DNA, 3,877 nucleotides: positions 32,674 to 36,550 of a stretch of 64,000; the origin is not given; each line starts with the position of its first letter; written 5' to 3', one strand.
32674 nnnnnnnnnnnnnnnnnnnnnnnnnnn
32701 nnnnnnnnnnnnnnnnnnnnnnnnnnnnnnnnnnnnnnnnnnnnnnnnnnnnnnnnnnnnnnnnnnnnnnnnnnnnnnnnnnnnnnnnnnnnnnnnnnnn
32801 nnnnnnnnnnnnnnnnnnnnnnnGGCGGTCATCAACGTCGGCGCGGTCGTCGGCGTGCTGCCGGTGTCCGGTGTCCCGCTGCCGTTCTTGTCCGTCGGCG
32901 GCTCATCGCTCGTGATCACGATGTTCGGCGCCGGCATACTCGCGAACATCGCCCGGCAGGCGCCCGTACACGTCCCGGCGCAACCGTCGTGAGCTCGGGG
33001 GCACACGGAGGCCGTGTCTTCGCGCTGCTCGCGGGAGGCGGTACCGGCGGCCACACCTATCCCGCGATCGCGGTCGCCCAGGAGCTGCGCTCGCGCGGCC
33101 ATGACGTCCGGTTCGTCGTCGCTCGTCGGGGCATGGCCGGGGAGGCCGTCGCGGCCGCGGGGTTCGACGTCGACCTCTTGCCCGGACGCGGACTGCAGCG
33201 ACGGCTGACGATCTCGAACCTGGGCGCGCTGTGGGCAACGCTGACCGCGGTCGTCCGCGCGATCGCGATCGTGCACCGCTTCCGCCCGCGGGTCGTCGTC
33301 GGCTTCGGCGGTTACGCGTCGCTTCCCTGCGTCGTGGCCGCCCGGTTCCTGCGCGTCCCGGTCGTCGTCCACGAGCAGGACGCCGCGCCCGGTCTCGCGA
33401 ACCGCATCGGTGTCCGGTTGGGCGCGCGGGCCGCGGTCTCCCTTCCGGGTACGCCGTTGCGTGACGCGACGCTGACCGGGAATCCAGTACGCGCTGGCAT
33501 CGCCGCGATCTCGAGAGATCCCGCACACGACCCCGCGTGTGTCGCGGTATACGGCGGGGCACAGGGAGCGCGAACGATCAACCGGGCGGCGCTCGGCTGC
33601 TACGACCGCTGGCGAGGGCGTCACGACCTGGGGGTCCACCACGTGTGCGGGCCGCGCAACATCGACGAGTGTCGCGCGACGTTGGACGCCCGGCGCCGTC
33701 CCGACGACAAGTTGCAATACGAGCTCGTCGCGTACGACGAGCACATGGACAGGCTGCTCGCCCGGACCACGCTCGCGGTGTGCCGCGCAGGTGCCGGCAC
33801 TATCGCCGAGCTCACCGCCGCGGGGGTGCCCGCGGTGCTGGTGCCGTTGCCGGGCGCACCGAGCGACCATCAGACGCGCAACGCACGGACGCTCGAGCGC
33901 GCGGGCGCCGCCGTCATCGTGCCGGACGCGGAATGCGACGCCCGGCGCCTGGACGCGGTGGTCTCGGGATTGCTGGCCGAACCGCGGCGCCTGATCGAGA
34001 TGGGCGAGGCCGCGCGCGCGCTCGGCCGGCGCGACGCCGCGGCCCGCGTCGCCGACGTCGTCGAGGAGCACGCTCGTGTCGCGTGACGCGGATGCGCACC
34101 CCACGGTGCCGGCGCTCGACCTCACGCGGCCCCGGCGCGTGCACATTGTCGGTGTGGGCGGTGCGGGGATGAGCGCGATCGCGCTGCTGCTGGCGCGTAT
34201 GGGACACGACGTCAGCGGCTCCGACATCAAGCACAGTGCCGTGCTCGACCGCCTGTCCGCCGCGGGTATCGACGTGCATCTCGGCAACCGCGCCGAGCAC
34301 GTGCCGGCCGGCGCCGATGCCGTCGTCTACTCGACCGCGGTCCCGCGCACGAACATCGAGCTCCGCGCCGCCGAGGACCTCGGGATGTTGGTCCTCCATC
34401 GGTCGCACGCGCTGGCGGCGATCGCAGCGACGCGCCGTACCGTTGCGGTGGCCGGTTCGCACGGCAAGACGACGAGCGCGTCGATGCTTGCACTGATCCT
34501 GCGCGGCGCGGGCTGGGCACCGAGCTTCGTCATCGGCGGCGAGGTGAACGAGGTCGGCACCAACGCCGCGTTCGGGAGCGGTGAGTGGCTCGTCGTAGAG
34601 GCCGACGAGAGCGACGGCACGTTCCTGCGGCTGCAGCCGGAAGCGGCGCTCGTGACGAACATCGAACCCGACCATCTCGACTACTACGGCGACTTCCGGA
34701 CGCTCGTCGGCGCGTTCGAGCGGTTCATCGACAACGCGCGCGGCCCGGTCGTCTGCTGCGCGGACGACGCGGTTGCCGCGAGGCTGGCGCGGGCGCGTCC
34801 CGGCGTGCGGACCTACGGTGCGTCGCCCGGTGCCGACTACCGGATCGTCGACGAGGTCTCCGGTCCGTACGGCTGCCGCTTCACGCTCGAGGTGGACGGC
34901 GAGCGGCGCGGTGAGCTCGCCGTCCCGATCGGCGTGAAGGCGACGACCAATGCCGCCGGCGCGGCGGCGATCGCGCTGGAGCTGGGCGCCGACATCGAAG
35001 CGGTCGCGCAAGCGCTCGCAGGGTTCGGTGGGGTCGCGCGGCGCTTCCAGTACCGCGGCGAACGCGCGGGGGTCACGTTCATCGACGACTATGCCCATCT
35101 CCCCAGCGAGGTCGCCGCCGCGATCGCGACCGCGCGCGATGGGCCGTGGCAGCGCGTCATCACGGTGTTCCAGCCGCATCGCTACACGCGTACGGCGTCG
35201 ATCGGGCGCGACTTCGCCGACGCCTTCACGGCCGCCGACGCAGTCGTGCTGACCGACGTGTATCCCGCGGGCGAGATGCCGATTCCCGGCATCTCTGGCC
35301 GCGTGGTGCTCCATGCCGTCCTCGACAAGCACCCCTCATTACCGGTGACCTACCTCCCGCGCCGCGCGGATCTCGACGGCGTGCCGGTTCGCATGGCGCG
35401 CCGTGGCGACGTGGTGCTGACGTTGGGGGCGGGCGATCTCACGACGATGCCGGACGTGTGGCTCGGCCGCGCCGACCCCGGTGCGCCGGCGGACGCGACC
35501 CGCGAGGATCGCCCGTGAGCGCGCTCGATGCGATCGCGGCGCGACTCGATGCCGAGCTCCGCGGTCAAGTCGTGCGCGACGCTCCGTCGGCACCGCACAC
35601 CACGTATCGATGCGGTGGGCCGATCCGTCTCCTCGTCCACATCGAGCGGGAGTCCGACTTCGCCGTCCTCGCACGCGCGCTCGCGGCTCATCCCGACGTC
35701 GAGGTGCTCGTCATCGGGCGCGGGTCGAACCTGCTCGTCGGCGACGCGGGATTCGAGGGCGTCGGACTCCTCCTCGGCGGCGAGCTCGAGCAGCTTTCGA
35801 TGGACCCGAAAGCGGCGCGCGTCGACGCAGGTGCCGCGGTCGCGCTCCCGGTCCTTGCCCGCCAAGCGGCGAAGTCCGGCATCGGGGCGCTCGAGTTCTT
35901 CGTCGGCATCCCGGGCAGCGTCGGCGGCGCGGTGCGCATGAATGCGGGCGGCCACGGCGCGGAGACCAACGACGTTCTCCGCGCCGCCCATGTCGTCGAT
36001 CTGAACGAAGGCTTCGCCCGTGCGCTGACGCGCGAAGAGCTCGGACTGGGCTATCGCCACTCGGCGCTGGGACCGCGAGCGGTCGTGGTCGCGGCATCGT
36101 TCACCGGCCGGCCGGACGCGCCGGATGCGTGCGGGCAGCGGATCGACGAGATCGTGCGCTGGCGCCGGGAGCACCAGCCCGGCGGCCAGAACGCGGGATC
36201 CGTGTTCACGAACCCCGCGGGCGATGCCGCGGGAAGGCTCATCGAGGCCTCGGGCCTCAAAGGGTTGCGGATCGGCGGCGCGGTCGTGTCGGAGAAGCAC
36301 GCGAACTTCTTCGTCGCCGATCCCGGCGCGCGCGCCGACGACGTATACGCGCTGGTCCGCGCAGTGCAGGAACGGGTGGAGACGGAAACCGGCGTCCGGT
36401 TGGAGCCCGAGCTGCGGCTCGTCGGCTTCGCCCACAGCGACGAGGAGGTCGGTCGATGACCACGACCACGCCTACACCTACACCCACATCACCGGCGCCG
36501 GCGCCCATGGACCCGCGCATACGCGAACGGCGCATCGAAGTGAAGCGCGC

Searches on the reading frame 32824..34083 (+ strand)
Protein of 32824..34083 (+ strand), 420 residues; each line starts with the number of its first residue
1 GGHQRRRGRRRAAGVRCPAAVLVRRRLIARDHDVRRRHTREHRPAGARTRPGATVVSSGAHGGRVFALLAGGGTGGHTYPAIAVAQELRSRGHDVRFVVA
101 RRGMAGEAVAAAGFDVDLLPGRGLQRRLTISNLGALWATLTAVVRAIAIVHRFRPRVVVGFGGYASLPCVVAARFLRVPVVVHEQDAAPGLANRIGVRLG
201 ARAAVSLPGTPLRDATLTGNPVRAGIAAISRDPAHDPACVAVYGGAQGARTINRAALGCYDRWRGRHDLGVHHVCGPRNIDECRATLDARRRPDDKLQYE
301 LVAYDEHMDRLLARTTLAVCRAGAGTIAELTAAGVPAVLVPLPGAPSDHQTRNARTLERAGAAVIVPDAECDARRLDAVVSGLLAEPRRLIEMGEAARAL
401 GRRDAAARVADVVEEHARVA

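Call 31: search_protein_families(library=pfam, proteins=[window:32824-34083:+], max_evalue=0.00001)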
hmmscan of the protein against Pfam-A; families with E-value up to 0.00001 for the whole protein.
window:32824-34083:+ (420 aa): 3 families
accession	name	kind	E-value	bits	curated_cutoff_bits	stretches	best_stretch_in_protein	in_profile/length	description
PF03033.26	Glyco_transf_28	-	2.6e-36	125.2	26.2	1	68-203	2-137/139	Glycosyltransferase family 28 N-terminal domain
PF04101.22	Glyco_tran_28_C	-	5.7e-36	124.5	22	1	240-408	2-165/166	Glycosyltransferase family 28 C-terminal domain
PF13579.12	Glyco_trans_4_4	-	8.1e-09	36.5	29.7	1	83-195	9-112/158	Glycosyl transferase 4-like domain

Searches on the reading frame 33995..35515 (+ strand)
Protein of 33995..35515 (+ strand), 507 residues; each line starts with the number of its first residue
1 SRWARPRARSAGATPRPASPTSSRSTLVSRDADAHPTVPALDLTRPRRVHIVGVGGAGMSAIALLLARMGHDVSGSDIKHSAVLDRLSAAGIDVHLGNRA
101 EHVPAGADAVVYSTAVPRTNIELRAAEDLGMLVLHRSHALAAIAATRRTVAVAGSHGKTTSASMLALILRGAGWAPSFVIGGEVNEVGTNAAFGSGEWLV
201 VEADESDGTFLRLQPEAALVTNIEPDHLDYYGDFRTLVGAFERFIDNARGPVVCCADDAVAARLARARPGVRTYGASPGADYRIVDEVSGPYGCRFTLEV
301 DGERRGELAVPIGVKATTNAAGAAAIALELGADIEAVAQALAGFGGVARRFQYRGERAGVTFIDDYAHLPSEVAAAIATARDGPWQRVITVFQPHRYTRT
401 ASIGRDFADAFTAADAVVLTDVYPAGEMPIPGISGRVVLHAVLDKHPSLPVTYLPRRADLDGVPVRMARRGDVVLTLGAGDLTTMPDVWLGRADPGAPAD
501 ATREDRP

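Call 31: search_protein_families(library=pfam, proteins=[window:33995-35515:+], max_evalue=0.00001)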
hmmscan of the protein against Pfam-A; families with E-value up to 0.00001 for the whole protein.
window:33995-35515:+ (507 aa): 3 families
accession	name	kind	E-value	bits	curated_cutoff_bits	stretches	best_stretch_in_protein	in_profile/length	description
PF01225.30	Mur_ligase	-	1.9e-24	86.3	21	1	49-147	2-94/95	Mur ligase family, catalytic domain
PF02875.26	Mur_ligase_C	-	3.6e-17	63.8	28.4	1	349-480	1-127/127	Mur ligase, glutamate ligase domain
PF08245.18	Mur_ligase_M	-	1.6e-16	61.3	24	1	152-326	1-199/200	Mur ligase middle domain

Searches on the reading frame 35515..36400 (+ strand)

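Call 32: search_protein_families(library=pfam, proteins=[window:35515-36400:+], max_evalue=0.00001)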
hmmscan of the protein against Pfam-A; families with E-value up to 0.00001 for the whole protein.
window:35515-36400:+ (295 aa): 2 families
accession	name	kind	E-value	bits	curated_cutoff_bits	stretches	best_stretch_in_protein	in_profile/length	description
PF02873.21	MurB_C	-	5.1e-27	94.4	27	1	208-294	4-90/99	UDP-N-acetylenolpyruvoylglucosamine reductase, C-terminal domain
PF01565.28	FAD_binding_4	-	7.4e-17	61.8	26.4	1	43-165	7-132/139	FAD binding domain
